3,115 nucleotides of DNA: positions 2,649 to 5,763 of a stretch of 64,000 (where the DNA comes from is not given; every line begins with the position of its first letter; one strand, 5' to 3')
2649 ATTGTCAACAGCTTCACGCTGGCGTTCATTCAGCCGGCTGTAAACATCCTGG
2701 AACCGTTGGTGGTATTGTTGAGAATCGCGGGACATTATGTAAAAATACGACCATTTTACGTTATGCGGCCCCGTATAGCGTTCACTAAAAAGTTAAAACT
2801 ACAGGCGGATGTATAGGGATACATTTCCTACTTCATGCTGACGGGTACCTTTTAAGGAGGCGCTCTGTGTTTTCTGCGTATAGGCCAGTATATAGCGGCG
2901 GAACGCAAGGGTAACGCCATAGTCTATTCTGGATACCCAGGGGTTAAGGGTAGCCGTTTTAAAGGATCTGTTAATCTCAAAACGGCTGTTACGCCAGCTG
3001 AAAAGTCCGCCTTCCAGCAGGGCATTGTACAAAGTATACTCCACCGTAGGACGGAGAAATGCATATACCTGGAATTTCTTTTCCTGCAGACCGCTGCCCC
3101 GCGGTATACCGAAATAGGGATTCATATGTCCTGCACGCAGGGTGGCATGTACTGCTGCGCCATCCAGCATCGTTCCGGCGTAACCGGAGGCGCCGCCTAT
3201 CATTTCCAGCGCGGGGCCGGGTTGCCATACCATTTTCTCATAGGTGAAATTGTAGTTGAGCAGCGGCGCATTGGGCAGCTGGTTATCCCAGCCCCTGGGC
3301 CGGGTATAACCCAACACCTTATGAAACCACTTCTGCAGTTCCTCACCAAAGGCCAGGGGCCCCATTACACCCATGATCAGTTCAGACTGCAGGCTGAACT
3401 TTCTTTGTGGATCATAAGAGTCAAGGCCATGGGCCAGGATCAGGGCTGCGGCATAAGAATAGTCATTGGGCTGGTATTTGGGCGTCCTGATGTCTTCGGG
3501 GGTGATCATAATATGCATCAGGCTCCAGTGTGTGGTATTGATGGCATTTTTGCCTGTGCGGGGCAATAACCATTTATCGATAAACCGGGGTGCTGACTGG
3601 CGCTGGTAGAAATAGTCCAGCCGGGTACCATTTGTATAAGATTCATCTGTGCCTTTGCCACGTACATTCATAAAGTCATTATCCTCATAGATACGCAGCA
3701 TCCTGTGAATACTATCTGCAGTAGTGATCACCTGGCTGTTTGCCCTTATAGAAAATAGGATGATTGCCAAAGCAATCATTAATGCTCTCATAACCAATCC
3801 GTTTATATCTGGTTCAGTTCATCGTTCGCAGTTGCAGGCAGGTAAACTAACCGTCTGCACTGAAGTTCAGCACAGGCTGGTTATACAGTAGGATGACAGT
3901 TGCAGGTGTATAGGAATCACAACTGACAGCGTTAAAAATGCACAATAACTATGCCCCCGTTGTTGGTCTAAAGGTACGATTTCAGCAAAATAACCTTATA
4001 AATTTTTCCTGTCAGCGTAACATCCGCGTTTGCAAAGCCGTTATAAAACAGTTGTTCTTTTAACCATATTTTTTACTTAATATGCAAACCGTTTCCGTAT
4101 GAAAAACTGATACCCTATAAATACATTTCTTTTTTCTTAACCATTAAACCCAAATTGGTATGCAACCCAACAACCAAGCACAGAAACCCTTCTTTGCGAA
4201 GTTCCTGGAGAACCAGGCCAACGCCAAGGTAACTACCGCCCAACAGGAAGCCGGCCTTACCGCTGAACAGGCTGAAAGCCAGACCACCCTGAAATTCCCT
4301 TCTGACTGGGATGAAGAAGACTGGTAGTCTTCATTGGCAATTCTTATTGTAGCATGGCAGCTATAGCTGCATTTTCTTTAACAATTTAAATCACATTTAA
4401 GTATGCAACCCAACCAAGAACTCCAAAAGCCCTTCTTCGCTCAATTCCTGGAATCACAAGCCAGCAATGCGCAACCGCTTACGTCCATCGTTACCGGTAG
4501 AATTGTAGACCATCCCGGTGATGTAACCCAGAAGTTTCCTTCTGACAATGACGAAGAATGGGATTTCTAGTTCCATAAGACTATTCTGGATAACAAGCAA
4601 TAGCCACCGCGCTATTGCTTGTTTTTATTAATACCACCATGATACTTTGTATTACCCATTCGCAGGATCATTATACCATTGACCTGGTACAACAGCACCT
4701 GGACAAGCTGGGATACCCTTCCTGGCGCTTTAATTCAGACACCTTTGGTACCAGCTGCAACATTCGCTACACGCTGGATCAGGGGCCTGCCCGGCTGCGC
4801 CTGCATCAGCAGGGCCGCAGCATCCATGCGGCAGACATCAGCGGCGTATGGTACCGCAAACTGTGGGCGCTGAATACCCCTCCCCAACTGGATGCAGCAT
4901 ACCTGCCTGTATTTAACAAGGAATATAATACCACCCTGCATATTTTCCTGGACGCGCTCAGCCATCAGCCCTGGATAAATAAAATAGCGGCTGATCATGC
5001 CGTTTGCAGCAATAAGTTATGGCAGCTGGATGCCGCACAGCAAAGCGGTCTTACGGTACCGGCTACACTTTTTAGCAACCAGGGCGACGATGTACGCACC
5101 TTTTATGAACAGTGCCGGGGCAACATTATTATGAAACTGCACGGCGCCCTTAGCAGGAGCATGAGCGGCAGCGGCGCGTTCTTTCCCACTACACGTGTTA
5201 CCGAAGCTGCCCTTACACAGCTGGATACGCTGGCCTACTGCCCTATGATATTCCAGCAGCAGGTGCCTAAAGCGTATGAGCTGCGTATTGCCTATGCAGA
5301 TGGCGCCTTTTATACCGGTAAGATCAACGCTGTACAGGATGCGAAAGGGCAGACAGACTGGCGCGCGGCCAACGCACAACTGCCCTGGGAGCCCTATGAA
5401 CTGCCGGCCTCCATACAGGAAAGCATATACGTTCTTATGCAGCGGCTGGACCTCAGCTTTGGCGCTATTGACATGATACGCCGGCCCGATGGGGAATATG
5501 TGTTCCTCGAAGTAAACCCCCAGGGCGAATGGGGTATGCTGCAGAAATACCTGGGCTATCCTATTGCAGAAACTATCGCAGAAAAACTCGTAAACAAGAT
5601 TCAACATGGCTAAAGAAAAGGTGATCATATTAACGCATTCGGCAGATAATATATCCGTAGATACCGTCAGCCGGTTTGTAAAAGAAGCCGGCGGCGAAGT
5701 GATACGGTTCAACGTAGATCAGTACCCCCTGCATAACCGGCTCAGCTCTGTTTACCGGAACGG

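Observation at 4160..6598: Microviridin/marinostatin-type graspetide (omega-ester RiPP) gene cluster: two precursors plus two ATP-grasp macrocyclases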

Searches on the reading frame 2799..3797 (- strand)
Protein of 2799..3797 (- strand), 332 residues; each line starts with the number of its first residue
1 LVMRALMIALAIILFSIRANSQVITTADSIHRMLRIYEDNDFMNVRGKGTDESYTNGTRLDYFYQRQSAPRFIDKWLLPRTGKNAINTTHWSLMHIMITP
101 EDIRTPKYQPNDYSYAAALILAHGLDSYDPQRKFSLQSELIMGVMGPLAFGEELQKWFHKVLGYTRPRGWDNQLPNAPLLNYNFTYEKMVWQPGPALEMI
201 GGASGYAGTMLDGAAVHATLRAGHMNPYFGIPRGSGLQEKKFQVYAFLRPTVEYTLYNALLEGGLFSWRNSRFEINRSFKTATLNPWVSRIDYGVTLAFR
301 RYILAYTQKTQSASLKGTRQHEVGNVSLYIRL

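Call 3: search_protein_families(library=pfam, proteins=[window:2799-3797:-], max_evalue=0.01)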
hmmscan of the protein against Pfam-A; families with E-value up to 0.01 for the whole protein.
window:2799-3797:- (332 aa): 1 family
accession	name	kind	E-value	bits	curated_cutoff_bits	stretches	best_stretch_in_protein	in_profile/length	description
PF09982.15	LpxR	-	1.6e-58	198.6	26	1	13-331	8-322/323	Outer membrane protein LpxR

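Call 4: search_protein_families(library=ncbifam, proteins=[window:2799-3797:-], max_evalue=0.01)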
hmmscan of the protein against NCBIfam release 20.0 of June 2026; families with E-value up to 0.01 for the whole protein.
window:2799-3797:- (332 aa): 0 families

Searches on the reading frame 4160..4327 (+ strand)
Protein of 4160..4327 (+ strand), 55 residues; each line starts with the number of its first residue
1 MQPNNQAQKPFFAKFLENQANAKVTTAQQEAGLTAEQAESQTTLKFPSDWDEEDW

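Call 3: search_protein_families(library=pfam, proteins=[window:4160-4327:+], max_evalue=0.01)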
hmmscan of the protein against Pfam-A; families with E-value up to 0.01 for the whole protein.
window:4160-4327:+ (55 aa): 1 family
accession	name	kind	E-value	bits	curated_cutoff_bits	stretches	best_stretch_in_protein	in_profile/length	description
PF12559.13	Inhibitor_I10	-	1.6e-08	35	21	1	3-51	9-62/63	Serine endopeptidase inhibitors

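Call 4: search_protein_families(library=ncbifam, proteins=[window:4160-4327:+], max_evalue=0.01)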
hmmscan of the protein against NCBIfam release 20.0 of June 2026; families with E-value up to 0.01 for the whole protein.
window:4160-4327:+ (55 aa): 1 family
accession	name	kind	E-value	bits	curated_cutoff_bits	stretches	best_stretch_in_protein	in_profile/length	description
NF033738.1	microvirid_RiPP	subfamily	1.3e-12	48.3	26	1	10-52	1-45/46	microviridin/marinostatin family tricyclic proteinase inhibitor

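Call 36: list_cluster_members(proteins=[window:4160-4327:+, window:4403-4570:+, window:4639-5613:+, window:5606-6598:+])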
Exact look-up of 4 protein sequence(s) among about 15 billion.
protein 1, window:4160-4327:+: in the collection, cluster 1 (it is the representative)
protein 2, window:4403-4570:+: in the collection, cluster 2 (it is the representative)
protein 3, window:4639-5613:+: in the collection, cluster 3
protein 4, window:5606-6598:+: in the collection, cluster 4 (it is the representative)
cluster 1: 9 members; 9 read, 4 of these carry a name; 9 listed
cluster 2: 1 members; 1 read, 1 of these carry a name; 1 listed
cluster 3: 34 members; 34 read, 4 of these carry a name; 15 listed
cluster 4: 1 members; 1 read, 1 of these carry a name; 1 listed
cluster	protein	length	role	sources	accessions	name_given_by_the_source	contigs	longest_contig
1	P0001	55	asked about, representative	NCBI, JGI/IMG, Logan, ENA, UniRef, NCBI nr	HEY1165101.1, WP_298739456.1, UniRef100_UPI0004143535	microviridin/marinostatin family tricyclic proteinase inhibitor [uncultured Chitinophaga ... | hypothetical protein | microviridin/marinostatin family tricyclic proteinase inhibitor n=1 Tax=uncultured ...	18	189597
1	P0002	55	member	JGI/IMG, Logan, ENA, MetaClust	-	\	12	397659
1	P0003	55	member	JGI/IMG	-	hypothetical protein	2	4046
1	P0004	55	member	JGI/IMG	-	hypothetical protein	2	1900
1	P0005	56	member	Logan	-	-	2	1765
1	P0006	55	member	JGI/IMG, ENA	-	-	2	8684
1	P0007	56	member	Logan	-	-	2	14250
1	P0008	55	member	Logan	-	-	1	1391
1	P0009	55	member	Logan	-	-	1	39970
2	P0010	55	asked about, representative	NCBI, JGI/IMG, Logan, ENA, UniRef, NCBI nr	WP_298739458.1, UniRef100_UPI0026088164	microviridin/marinostatin family tricyclic proteinase inhibitor [uncultured Chitinophaga ... | Serine endopeptidase inhibitors. | microviridin/marinostatin family tricyclic proteinase inhibitor n=1 Tax=uncultured ...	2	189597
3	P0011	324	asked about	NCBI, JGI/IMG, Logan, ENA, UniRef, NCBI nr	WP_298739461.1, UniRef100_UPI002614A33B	MvdC/MvdD family ATP grasp protein [uncultured Chitinophaga sp.] | Glutathione synthase/Ribosomal protein S6 modification enzyme (glutaminyl transferase) | MvdC/MvdD family ATP grasp protein n=1 Tax=uncultured Chitinophaga sp. TaxID=339340 ...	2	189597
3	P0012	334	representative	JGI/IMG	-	-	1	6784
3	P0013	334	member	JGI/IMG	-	glutathione synthase/RimK-type ligase-like ATP-grasp enzyme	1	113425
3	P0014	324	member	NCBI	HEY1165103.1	MAG TPA: hypothetical protein VGE90_08035 [Chitinophaga sp.]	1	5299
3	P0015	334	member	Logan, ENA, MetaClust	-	\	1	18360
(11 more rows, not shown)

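Call 43: find_homologous_proteins(query=window:4160-4327:+, max_evalue=0.001)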
Query window:4160-4327:+ (55 aa): 6 proteins with E <= 0.001 among 6 candidates.
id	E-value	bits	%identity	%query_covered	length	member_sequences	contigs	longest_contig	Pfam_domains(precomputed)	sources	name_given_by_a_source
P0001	4.0e-28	113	100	100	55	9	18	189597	PF12559.14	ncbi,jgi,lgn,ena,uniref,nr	ncbi:microviridin/marinostatin family tricyclic proteinase inhibitor [uncultured Chitinophaga sp.]|j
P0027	8.3e-23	96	87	98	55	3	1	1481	PF12559.14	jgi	jgi:hypothetical protein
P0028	1.7e-19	86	82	100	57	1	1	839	PF12559.14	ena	-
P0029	2.2e-19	86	75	100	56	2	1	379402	PF12559.14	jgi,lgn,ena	-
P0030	4.3e-16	75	78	98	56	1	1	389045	PF12559.14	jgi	jgi:hypothetical protein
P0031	2.4e-14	70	82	93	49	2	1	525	PF12559.14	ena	-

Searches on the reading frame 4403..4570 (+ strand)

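Call 3: search_protein_families(library=pfam, proteins=[window:4403-4570:+], max_evalue=0.01)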
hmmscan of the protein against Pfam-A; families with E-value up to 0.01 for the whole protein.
window:4403-4570:+ (55 aa): 1 family
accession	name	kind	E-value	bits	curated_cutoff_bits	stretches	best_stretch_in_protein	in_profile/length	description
PF12559.13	Inhibitor_I10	-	0.00025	21.6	21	1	8-49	13-61/63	Serine endopeptidase inhibitors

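Call 4: search_protein_families(library=ncbifam, proteins=[window:4403-4570:+], max_evalue=0.01)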
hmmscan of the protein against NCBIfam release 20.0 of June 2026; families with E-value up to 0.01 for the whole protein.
window:4403-4570:+ (55 aa): 1 family
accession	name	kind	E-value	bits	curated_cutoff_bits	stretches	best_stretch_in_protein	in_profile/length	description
NF033738.1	microvirid_RiPP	subfamily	1.3e-11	45.1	26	1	10-51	1-45/46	microviridin/marinostatin family tricyclic proteinase inhibitor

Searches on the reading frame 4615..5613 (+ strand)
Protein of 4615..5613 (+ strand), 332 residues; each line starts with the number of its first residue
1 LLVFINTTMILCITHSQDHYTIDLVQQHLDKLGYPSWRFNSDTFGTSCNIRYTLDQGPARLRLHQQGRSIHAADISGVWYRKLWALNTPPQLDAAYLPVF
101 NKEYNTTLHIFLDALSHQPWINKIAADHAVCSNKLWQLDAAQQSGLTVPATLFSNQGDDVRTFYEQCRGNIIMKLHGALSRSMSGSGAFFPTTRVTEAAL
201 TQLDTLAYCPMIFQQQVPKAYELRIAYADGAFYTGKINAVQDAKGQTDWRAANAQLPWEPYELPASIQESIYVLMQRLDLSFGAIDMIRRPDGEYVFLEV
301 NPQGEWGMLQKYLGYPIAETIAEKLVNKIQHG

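Call 3: search_protein_families(library=pfam, proteins=[window:4615-5613:+], max_evalue=0.01)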
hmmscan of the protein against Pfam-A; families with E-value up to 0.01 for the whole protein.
window:4615-5613:+ (332 aa): 1 family
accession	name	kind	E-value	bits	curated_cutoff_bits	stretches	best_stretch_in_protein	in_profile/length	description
PF21068.3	ATPgraspMvdD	-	8.4e-31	107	27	1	9-127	1-120/121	MvdD pre-ATP grasp domain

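Call 4: search_protein_families(library=ncbifam, proteins=[window:4615-5613:+], max_evalue=0.01)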
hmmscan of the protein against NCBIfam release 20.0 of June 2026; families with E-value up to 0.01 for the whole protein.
window:4615-5613:+ (332 aa): 7 families
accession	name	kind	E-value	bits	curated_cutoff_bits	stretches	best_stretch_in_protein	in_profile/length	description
TIGR04185.1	ATPgraspMvdC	equivalog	6.2e-113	377.1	425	1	10-326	1-317/318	MvdC family ATP-grasp ribosomal peptide maturase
TIGR04184.1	ATPgraspMvdD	equivalog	1.4e-67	228.1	475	1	10-326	1-320/321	MvdD family ATP-grasp ribosomal peptide maturase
TIGR04187.1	GRASP_SAV_5884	subfamily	6.1e-60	203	350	1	10-325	2-311/312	ATP-grasp ribosomal peptide maturase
TIGR04192.1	GRASP_w_spasm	equivalog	3.4e-38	131.7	230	1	10-325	1-318/318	grasp-with-spasm system ATP-grasp peptide maturase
TIGR00768.1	rimK_fam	subfamily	9.3e-10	38.3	143.4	1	129-324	83-275/276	RimK family alpha-L-glutamate ligase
NF040720.1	MptN_Meth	equivalog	0.0011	18.1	350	1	265-325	229-290/291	tetrahydromethanopterin:alpha-L-glutamate ligase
TIGR02144.1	LysX_arch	equivalog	0.0024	17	275.6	0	260-329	210-279/281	lysine biosynthesis protein LysX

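Call 5: search_solved_structures(query=window:4639-5613:+, max_evalue=0.001, show_alignments=2)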
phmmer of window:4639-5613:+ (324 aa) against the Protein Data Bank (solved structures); distinct sequences matched with E-value up to 0.001: 5.
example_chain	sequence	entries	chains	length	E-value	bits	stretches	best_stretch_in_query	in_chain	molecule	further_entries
7m4s_A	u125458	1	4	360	2.1e-71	243.9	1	2-319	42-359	AMdnB protein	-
5ig8_A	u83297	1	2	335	7.3e-64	219.1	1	2-318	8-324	ATP grasp ligase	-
5ig9_A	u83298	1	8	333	5.6e-48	166.9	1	2-320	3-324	ATP grasp ligase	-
7mgv_A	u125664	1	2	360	1e-40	143.1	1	2-320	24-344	CdnC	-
9bou_A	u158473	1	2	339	6e-29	104.4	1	3-318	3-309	MvdD-like pre-ATP grasp domain-containing protein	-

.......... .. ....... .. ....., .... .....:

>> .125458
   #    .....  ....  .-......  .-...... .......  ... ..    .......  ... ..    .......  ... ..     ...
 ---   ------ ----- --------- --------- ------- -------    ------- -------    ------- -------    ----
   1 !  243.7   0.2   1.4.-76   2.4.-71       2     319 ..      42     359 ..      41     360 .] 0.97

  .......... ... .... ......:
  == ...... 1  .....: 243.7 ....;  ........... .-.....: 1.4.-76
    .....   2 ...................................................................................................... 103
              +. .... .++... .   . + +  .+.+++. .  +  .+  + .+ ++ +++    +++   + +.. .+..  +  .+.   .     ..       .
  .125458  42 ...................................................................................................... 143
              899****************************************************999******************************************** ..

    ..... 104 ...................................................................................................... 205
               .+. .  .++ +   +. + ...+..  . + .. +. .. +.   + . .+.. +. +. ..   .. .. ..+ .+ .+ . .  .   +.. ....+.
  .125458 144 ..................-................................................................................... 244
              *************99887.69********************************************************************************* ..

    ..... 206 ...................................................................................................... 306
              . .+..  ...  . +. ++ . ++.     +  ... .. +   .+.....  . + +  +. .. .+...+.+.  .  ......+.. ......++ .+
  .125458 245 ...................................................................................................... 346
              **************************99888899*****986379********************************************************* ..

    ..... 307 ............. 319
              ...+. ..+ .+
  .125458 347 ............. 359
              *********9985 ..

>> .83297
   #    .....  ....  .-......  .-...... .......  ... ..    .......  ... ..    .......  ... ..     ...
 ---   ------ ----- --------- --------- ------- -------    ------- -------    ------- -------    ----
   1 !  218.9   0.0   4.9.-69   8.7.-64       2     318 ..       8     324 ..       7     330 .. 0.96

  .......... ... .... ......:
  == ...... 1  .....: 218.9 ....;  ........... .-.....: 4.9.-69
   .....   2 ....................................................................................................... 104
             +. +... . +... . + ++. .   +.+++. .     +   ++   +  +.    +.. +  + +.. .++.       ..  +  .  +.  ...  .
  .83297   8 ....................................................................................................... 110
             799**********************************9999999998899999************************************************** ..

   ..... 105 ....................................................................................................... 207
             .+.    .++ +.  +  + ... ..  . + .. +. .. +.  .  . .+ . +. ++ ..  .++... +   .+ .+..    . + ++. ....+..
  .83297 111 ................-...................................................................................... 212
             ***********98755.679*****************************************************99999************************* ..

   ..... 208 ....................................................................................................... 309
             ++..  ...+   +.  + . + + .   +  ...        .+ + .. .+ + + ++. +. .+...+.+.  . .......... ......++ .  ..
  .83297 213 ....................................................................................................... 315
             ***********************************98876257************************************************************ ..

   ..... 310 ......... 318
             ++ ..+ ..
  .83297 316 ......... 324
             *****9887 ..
